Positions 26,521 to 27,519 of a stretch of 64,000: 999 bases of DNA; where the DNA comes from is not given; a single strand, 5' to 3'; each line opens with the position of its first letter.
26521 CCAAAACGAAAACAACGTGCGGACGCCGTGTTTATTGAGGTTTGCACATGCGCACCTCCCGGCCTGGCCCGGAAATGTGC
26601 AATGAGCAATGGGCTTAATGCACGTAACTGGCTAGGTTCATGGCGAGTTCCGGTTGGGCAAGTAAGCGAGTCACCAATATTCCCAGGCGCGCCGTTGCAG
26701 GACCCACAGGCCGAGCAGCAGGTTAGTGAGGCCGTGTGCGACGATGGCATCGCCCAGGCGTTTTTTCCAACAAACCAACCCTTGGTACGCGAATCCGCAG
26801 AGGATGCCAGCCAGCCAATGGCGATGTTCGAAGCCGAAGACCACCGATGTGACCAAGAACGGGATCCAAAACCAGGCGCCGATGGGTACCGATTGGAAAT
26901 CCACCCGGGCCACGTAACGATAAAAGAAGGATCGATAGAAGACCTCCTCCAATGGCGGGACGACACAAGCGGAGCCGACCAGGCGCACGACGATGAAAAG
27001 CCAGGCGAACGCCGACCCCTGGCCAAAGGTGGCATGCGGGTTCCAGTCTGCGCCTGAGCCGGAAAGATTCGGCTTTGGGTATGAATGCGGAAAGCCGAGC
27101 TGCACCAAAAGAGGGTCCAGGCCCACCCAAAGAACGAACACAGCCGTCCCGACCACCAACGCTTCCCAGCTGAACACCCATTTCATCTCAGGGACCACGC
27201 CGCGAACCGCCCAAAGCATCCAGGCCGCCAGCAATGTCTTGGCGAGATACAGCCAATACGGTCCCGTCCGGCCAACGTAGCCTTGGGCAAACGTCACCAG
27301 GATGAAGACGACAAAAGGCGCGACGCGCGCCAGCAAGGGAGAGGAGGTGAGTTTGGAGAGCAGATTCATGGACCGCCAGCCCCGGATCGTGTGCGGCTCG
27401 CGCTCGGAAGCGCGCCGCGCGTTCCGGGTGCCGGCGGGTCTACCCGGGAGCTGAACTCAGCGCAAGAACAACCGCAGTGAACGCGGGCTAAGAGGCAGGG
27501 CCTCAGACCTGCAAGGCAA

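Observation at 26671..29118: CPBP protease plus short ExeA-like ATPase and GspB-like partner: PEP-CTERM/exosortase-locus markers without an exosortase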

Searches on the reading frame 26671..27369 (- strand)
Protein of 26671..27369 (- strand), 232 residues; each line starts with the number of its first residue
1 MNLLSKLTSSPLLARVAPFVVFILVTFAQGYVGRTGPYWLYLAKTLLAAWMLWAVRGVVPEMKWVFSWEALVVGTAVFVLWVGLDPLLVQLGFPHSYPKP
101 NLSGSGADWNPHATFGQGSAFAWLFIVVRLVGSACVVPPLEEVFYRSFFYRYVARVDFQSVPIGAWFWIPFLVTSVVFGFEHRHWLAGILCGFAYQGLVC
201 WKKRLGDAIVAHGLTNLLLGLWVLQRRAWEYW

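Call 3: search_protein_families(library=ncbifam, proteins=[window:26671-27369:-], max_evalue=0.01)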
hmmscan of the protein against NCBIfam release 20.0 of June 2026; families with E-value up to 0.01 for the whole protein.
window:26671-27369:- (232 aa): 2 families
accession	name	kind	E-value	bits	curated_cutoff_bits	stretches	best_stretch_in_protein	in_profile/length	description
TIGR03008.1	pepcterm_CAAX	equivalog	3.8e-43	147.9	81.05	1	13-232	2-222/222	CAAX prenyl protease-related protein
TIGR04162.1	exo_VPEID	exception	1.2e-17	64.1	150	1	7-229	320-513/516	exosortase E/protease, VPEID-CTERM system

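Call 4: search_protein_families(library=pfam, proteins=[window:26671-27369:-], max_evalue=0.01)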
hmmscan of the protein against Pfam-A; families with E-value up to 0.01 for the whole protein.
window:26671-27369:- (232 aa): 1 family
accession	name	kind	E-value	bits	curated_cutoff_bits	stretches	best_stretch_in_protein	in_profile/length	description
PF02517.21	Rce1-like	-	2.1e-09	38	22.4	1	126-218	4-93/93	Type II CAAX prenyl endopeptidase Rce1-like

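Call 13: find_encoding_contigs(protein=window:26671-27369:-, flank=10000, max_places=6)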
Protein window:26671-27369:- (232 aa): 7 contigs read that carry it; 6 places shown.
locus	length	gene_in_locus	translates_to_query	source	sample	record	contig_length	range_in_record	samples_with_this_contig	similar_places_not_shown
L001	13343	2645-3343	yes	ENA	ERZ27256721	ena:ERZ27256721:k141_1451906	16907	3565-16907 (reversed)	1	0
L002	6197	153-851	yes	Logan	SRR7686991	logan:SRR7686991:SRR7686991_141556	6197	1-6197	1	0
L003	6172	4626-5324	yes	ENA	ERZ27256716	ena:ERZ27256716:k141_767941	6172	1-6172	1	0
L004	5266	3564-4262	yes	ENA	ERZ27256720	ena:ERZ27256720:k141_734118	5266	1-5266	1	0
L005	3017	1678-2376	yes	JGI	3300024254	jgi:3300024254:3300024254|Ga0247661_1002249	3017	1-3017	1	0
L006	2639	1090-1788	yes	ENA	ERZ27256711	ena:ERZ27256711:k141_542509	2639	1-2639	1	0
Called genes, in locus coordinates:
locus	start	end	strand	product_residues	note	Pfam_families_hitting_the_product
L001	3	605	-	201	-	?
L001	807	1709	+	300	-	PF20703:nSTAND1 (weak), PF13191:AAA_16, PF13604:AAA_30 (weak), PF13401:AAA_22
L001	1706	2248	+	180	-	-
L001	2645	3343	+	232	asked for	PF02517:Rce1-like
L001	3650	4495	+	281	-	-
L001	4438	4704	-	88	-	-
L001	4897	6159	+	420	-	PF00482:T2SSF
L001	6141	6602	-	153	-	PF13671:AAA_33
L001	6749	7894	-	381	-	PF02163:Peptidase_M50, PF00571:CBS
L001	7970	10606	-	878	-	PF02861:Clp_N, PF13191:AAA_16 (weak), PF00004:AAA, PF17871:AAA_lid_9, PF07724:AAA_2, PF00004:AAA, PF07728:AAA_5, PF10431:ClpB_D2-small, +9 more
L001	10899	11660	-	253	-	PF00795:CN_hydrolase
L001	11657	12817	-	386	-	PF00155:Aminotran_1_2, PF01041:DegT_DnrJ_EryC1, PF01212:Beta_elim_lyase (weak)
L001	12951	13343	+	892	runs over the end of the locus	PF17900:Peptidase_M1_N, PF01433:Peptidase_M1, PF02985:HEAT (faint), PF13646:HEAT_2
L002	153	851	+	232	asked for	PF02517:Rce1-like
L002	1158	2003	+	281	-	-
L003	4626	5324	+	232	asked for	PF02517:Rce1-like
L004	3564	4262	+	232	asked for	PF02517:Rce1-like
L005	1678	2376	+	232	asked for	PF02517:Rce1-like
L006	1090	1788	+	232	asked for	PF02517:Rce1-like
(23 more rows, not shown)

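Call 23: find_homologous_proteins(query=window:26671-27369:-, max_evalue=0.00001)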
Query window:26671-27369:- (232 aa): 3613 proteins with E <= 0.00001 among 4614 candidates; the best 120 are listed.
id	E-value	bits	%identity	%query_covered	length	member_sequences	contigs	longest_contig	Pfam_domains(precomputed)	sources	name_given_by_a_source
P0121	1.0e-153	528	100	100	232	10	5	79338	PF02517.22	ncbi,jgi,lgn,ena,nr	ncbi:MAG TPA: CAAX prenyl protease-related protein [Verrucomicrobiae bacterium]|nr:CAAX prenyl prote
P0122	1.1e-114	400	77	100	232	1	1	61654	PF02517.22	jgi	jgi:CAAX prenyl protease-like protein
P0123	4.6e-110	385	74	100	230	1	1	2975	PF02517.22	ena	-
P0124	2.9e-106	373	72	100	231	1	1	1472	PF02517.22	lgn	-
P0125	1.3e-102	361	70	100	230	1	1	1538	PF02517.22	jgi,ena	-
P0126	3.8e-100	353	69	100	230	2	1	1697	PF02517.22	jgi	jgi:CAAX prenyl protease-like protein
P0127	3.2e-99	350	67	100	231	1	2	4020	PF02517.22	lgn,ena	-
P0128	1.1e-98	348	66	100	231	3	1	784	PF02517.22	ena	-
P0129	1.7e-98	347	66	100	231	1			PF02517.22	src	-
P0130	3.2e-98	346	66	100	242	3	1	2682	PF02517.22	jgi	jgi:CAAX prenyl protease-like protein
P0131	2.0e-97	344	66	100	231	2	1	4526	PF02517.22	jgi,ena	-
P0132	2.4e-97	343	68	100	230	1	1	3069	PF02517.22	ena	-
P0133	2.9e-97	343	64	100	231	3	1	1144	PF02517.22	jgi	jgi:hypothetical protein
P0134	4.1e-97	343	66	100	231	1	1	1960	PF02517.22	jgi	jgi:CAAX prenyl protease-like protein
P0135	9.3e-97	341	66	100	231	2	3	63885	PF02517.22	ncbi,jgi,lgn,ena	-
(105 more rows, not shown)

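Call 51: search_protein_representatives(protein=window:26671-27369:-)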
Query: 232 residues. Proteins with E-value up to 0.001 (for the whole library): 2236; up to 1e-10: 1062; up to 1e-30: 42. The best 150 are listed.
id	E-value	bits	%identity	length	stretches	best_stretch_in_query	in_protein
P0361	2.9e-70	253.0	51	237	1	4-232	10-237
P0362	1.9e-69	250.3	59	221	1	3-232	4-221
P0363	3.9e-55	203.4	47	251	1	9-231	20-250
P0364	1.8e-53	198.0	66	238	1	107-232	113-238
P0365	3.0e-53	197.2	60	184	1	62-232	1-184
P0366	8.7e-51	189.1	62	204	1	3-149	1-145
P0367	5.8e-50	186.4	59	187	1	3-161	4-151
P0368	6.2e-50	186.3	43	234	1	4-232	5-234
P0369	6.9e-50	186.2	58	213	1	5-186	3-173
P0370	8.5e-50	185.9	45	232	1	11-232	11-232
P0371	9.8e-49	182.4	43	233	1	10-232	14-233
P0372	4.7e-48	180.2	58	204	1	56-224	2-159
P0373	4.3e-47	177.0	65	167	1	107-232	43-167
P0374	1.2e-45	172.2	51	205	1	69-232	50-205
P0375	2.1e-45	171.5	54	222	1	5-167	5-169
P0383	9.0e-42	159.6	40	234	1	4-232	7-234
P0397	1.3e-32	129.6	37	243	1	9-231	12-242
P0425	8.3e-26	107.2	37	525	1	13-232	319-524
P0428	1.1e-25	106.9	36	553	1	10-232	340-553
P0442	2.0e-24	102.7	38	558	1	14-232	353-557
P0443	2.7e-24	102.3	33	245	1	8-229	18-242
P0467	6.2e-23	97.8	31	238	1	8-232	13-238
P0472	1.3e-22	96.8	35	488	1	8-232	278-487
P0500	2.0e-21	92.9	35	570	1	14-232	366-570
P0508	4.0e-21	91.9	30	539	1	8-232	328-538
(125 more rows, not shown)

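Call 52: search_protein_families(library=ncbifam, proteins=[P0425, P0428, P0442, P0472, P0500, P0508, P0361, P0368, P0383, P0397], max_evalue=0.00001)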
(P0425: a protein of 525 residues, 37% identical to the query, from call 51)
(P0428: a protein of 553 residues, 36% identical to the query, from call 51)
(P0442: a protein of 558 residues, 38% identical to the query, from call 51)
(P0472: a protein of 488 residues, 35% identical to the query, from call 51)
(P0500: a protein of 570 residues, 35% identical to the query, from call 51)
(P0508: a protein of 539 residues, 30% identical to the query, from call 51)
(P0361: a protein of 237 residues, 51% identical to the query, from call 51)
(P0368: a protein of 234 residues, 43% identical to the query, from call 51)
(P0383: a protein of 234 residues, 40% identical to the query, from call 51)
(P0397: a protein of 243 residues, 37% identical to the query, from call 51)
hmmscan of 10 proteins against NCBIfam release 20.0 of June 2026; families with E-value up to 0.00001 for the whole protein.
P0425 (525 aa): 7 families
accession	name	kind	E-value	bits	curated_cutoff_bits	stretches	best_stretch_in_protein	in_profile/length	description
TIGR04162.1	exo_VPEID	exception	5.5e-52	177.4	150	1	30-523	32-515/516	exosortase E/protease, VPEID-CTERM system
TIGR03008.1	pepcterm_CAAX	equivalog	3.1e-46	158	81.05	1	329-524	21-222/222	CAAX prenyl protease-related protein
TIGR04178.1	exo_archaeo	signature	4e-13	49.5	23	1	204-295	1-90/97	exosortase/archaeosortase family protein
NF040914.1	Mrt_core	domain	4.2e-07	30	100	1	423-511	5-101/108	myxosortase family intramembrane protease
NF033192.3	CPBP_JDVT_MrtJ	equivalog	1.3e-06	29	75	1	426-510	5-94/98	JDVT-CTERM system glutamic-type intramembrane protease MrtJ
NF040674.1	CPBP_fam_MrtP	equivalog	1.3e-06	28.2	250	1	416-474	243-303/354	myxosortase MrtP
TIGR03762.1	archaeo_artC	exception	3.8e-06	26.9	100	1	199-292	176-267/274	archaeosortase C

P0428 (553 aa): 11 families
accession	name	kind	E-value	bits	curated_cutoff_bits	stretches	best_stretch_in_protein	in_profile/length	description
TIGR04162.1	exo_VPEID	exception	1.4e-61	209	150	1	61-552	42-515/516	exosortase E/protease, VPEID-CTERM system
TIGR03008.1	pepcterm_CAAX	equivalog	4.5e-45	154.2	81.05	1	354-553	24-222/222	CAAX prenyl protease-related protein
TIGR04178.1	exo_archaeo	signature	1.5e-17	63.7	23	1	227-319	1-90/97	exosortase/archaeosortase family protein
TIGR02602.1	8TM_EpsH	subfamily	1.2e-11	44.6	105.55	1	182-313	104-230/241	exosortase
NF035943.2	exosort_XrtV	exception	6e-11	42.1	313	1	154-319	104-262/270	exosortase V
TIGR03762.1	archaeo_artC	exception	8.7e-10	38.9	100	1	203-317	155-268/274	archaeosortase C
NF033192.3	CPBP_JDVT_MrtJ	equivalog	5.9e-09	36.5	75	1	454-539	5-94/98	JDVT-CTERM system glutamic-type intramembrane protease MrtJ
TIGR03109.2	exosort_XrtA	exception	9.6e-09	35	208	1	184-322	124-258/261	exosortase A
NF040914.1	Mrt_core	domain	1.8e-07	31.2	100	1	450-543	4-104/108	myxosortase family intramembrane protease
NF041647.1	ABC_perm_CPBP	equivalog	2.5e-07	29.9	435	1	392-540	489-630/636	ABC transporter permease subunit/CPBP intramembrane protease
NF046081.1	exosort_XrtX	exception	7.6e-06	25.9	170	0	199-287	43-127/168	exosortase X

P0442 (558 aa): 9 families
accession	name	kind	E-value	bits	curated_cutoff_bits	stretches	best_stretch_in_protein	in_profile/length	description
TIGR04162.1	exo_VPEID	exception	3.9e-51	174.6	150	1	105-556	78-515/516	exosortase E/protease, VPEID-CTERM system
TIGR03008.1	pepcterm_CAAX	equivalog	1.7e-44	152.3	81.05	1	369-557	30-222/222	CAAX prenyl protease-related protein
TIGR04178.1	exo_archaeo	signature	2e-14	53.6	23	1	236-328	1-90/97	exosortase/archaeosortase family protein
TIGR02602.1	8TM_EpsH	subfamily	2.2e-10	40.5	105.55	1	145-323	57-231/241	exosortase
TIGR03109.2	exosort_XrtA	exception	1.4e-09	37.7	208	1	147-331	81-258/261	exosortase A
NF040914.1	Mrt_core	domain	1.9e-07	31.1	100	1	455-545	4-102/108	myxosortase family intramembrane protease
NF040674.1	CPBP_fam_MrtP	equivalog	1.5e-06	28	250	1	447-507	241-303/354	myxosortase MrtP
NF033192.3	CPBP_JDVT_MrtJ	equivalog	3.9e-06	27.4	75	1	459-543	5-94/98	JDVT-CTERM system glutamic-type intramembrane protease MrtJ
NF041647.1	ABC_perm_CPBP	equivalog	5.4e-06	25.4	435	1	386-546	468-632/636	ABC transporter permease subunit/CPBP intramembrane protease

P0472 (488 aa): 7 families
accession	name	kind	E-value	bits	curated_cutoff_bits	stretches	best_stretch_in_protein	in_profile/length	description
TIGR04162.1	exo_VPEID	exception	4.9e-60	203.9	150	1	7-486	47-515/516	exosortase E/protease, VPEID-CTERM system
TIGR03008.1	pepcterm_CAAX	equivalog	2.9e-38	132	81.05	1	300-487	28-222/222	CAAX prenyl protease-related protein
TIGR04178.1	exo_archaeo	signature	1.2e-12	47.9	23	1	167-263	1-94/97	exosortase/archaeosortase family protein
NF033192.3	CPBP_JDVT_MrtJ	equivalog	1.8e-08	34.9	75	1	388-474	5-95/98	JDVT-CTERM system glutamic-type intramembrane protease MrtJ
NF041647.1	ABC_perm_CPBP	equivalog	1.5e-06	27.3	435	1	336-476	493-632/636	ABC transporter permease subunit/CPBP intramembrane protease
NF040914.1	Mrt_core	domain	5.1e-06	26.5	100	0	384-477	4-104/108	myxosortase family intramembrane protease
TIGR03762.1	archaeo_artC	exception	6.4e-06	26.2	100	0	167-256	181-267/274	archaeosortase C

P0500 (570 aa): 5 families
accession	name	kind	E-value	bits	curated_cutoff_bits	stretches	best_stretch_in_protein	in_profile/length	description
TIGR04162.1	exo_VPEID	exception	5.3e-49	167.5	150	1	105-569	64-515/516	exosortase E/protease, VPEID-CTERM system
TIGR03008.1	pepcterm_CAAX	equivalog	6.2e-39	134.1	81.05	1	387-570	33-222/222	CAAX prenyl protease-related protein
TIGR04178.1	exo_archaeo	signature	3.5e-13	49.7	23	1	247-340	3-93/97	exosortase/archaeosortase family protein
NF040914.1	Mrt_core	domain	3e-06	27.2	100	1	470-558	7-102/108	myxosortase family intramembrane protease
TIGR04489.1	exosort_XrtO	exception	7.2e-06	25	250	0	250-363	168-283/451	exosortase O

P0508 (539 aa): 7 families
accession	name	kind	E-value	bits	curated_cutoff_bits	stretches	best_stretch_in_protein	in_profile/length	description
TIGR04162.1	exo_VPEID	exception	2.2e-64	218.3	150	1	15-537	5-515/516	exosortase E/protease, VPEID-CTERM system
TIGR03008.1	pepcterm_CAAX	equivalog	7.2e-46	156.8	81.05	1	340-538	16-222/222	CAAX prenyl protease-related protein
TIGR04178.1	exo_archaeo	signature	1.9e-14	53.7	23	1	219-313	2-93/97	exosortase/archaeosortase family protein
NF041647.1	ABC_perm_CPBP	equivalog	1.5e-09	37.2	435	1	387-528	493-633/636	ABC transporter permease subunit/CPBP intramembrane protease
TIGR03762.1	archaeo_artC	exception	3.4e-08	33.7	100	1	204-308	165-268/274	archaeosortase C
NF040914.1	Mrt_core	domain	6.3e-07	29.4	100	1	436-527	4-103/108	myxosortase family intramembrane protease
NF035943.2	exosort_XrtV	exception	2.7e-06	26.9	313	1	210-310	163-262/270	exosortase V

P0361 (237 aa): 3 families
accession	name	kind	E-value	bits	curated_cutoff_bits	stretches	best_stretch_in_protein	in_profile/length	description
TIGR03008.1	pepcterm_CAAX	equivalog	5e-42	144.3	81.05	1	20-237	3-222/222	CAAX prenyl protease-related protein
TIGR04162.1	exo_VPEID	exception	8.4e-21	74.5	150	1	13-234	320-513/516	exosortase E/protease, VPEID-CTERM system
NF040914.1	Mrt_core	domain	4.2e-06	26.8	100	0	138-228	7-105/108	myxosortase family intramembrane protease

P0368 (234 aa): 3 families
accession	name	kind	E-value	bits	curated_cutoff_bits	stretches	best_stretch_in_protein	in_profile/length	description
TIGR03008.1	pepcterm_CAAX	equivalog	1.1e-34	120.3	81.05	1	15-234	3-222/222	CAAX prenyl protease-related protein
TIGR04162.1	exo_VPEID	exception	1.8e-12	47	150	1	8-231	320-513/516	exosortase E/protease, VPEID-CTERM system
NF033192.3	CPBP_JDVT_MrtJ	equivalog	4.6e-06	27.2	75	1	137-221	6-95/98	JDVT-CTERM system glutamic-type intramembrane protease MrtJ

P0383 (234 aa): 3 families
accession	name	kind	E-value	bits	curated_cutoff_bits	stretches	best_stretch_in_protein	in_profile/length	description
TIGR03008.1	pepcterm_CAAX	equivalog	2.8e-35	122.2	81.05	1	40-234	34-222/222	CAAX prenyl protease-related protein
TIGR04162.1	exo_VPEID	exception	1.5e-21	77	150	1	15-231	325-513/516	exosortase E/protease, VPEID-CTERM system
NF033192.3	CPBP_JDVT_MrtJ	equivalog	5.2e-06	27.1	75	1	133-220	4-94/98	JDVT-CTERM system glutamic-type intramembrane protease MrtJ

P0397 (243 aa): 2 families
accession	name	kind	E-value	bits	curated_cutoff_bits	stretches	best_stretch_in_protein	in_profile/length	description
TIGR03008.1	pepcterm_CAAX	equivalog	1.1e-37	130.1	81.05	1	17-242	3-221/222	CAAX prenyl protease-related protein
TIGR04162.1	exo_VPEID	exception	1.3e-13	50.8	150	1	16-241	326-514/516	exosortase E/protease, VPEID-CTERM system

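Call 58: find_related_loci(query=A3, collection=metagenome_contigs, flank=10000)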
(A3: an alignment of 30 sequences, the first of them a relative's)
Query A3 (553 aa) in metagenome_contigs; peptide patterns used: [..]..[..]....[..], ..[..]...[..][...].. (x = any residue, [..] = any of these).
600 stretches matched a pattern (row limit reached: there are more); 386 encode a relative of the query (tblastn E <= 1e-3); the best 80 are kept; 80 distinct loci.
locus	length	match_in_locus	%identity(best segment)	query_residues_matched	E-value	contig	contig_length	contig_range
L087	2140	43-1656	47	21-553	7e-140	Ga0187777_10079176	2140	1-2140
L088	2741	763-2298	45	37-553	1e-132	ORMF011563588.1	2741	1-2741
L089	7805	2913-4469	45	36-553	1e-125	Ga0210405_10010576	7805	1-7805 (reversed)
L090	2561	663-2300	48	1-553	1e-131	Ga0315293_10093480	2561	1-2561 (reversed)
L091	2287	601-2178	45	21-553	1e-131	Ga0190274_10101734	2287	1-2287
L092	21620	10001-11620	47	19-553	1e-133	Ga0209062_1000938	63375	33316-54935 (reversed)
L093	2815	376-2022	43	5-553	7e-128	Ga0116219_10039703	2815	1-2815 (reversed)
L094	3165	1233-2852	44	20-553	2e-123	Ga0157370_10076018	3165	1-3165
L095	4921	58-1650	39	22-553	1e-117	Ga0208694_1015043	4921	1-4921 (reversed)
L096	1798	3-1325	47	108-553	3e-123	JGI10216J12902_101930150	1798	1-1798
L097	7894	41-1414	47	86-553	2e-114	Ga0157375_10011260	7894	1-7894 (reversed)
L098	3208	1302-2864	44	24-553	5e-117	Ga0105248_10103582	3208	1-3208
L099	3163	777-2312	46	39-553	2e-115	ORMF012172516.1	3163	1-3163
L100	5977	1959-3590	43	19-553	7e-112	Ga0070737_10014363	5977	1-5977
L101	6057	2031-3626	45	21-550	1e-110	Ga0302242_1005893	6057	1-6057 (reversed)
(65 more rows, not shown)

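Call 69: find_encoding_contigs(protein=P0368, flank=8000, max_places=4)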
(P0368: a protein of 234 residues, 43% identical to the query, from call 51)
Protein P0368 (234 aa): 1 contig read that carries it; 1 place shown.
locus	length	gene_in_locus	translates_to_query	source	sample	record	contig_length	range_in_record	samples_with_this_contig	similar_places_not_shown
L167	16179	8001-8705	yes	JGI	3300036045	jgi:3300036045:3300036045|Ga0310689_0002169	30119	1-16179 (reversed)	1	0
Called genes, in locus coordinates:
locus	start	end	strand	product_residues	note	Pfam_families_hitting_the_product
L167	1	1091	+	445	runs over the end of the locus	PF01408:GFO_IDH_MocA, PF22725:GFO_IDH_MocA_C3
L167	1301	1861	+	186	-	-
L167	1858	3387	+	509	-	PF13360:PQQ_2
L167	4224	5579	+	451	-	PF00749:tRNA-synt_1c, PF19269:Anticodon_2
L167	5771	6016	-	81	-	PF09723:Zn_ribbon_8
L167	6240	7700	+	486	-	PF00561:Abhydrolase_1 (weak), PF12146:Hydrolase_4, PF12697:Abhydrolase_6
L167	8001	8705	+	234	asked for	PF02517:Rce1-like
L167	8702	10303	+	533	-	PF00849:PseudoU_synth_2, PF10672:Methyltrans_SAM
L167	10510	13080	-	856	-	PF00034:Cytochrom_C (weak)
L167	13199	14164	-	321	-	PF03547:Mem_trans, PF13593:SBF_like (faint)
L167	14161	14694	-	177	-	-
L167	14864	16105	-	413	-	-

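Call 70: find_encoding_contigs(protein=P0361, flank=8000, max_places=3)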
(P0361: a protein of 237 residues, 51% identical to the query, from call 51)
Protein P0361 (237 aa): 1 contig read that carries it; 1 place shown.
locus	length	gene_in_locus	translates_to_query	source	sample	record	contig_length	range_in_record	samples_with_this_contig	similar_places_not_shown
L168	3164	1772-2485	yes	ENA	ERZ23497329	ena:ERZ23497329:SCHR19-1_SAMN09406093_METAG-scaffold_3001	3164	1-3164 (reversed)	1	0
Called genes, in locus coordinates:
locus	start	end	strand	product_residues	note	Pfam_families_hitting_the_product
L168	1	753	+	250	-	?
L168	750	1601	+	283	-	-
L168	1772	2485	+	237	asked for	PF02517:Rce1-like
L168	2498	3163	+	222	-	?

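Call 71: find_encoding_contigs(protein=P0363, flank=8000, max_places=3)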
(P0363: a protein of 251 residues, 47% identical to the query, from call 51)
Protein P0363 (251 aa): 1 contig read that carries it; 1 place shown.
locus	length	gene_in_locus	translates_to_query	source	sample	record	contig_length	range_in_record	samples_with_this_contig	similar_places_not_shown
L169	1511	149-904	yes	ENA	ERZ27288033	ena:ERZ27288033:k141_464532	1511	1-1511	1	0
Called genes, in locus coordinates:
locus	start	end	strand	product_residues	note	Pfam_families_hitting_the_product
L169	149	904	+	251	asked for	PF02517:Rce1-like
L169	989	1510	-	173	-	?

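Call 72: find_encoding_contigs(protein=P0383, flank=8000, max_places=3)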
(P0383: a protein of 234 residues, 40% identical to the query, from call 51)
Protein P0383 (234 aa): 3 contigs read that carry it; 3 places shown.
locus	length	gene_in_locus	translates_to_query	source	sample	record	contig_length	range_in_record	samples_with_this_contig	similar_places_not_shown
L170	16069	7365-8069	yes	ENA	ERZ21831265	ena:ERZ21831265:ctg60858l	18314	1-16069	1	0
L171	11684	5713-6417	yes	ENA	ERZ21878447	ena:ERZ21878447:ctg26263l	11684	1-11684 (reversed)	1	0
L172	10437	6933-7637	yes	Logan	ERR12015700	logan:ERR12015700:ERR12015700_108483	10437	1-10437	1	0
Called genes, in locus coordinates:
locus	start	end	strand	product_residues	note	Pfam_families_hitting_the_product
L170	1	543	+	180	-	?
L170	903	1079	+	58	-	-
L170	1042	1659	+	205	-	PF09359:VTC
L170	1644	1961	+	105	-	-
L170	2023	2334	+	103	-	-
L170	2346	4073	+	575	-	PF08757:CotH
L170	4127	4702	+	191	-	PF13238:AAA_18 (faint), PF01202:SKI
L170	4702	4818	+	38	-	-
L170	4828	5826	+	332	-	PF08331:QueG_DUF1730, PF13187:Fer4_9 (faint), PF13484:Fer4_16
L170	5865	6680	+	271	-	PF13191:AAA_16, PF13604:AAA_30 (weak), PF13245:AAA_19 (weak), PF13401:AAA_22, PF00004:AAA (faint)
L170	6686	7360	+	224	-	PF16537:T2SSB (weak)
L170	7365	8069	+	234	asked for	PF02517:Rce1-like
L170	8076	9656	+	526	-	PF00849:PseudoU_synth_2, PF10672:Methyltrans_SAM, PF03602:Cons_hypoth95 (weak)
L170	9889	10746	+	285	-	PF00753:Lactamase_B, PF23023:Anti-Pycsar_Apyc1, PF12706:Lactamase_B_2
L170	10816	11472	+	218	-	PF01965:DJ-1_PfpI (faint)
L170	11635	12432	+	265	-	PF00144:Beta-lactamase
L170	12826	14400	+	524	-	PF00009:GTP_EFTU, PF01926:MMR_HSR1, PF22042:EF-G_D2, PF03144:GTP_EFTU_D2 (weak), PF16658:RF3_C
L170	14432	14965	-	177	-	PF07998:Peptidase_M54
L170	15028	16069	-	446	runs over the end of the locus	PF00072:Response_reg, PF00158:Sigma54_activat, PF14532:Sigma54_activ_2, PF07728:AAA_5, PF00004:AAA (weak), PF25601:AAA_lid_14, PF02954:HTH_8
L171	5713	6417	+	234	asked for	PF02517:Rce1-like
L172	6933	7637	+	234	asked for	PF02517:Rce1-like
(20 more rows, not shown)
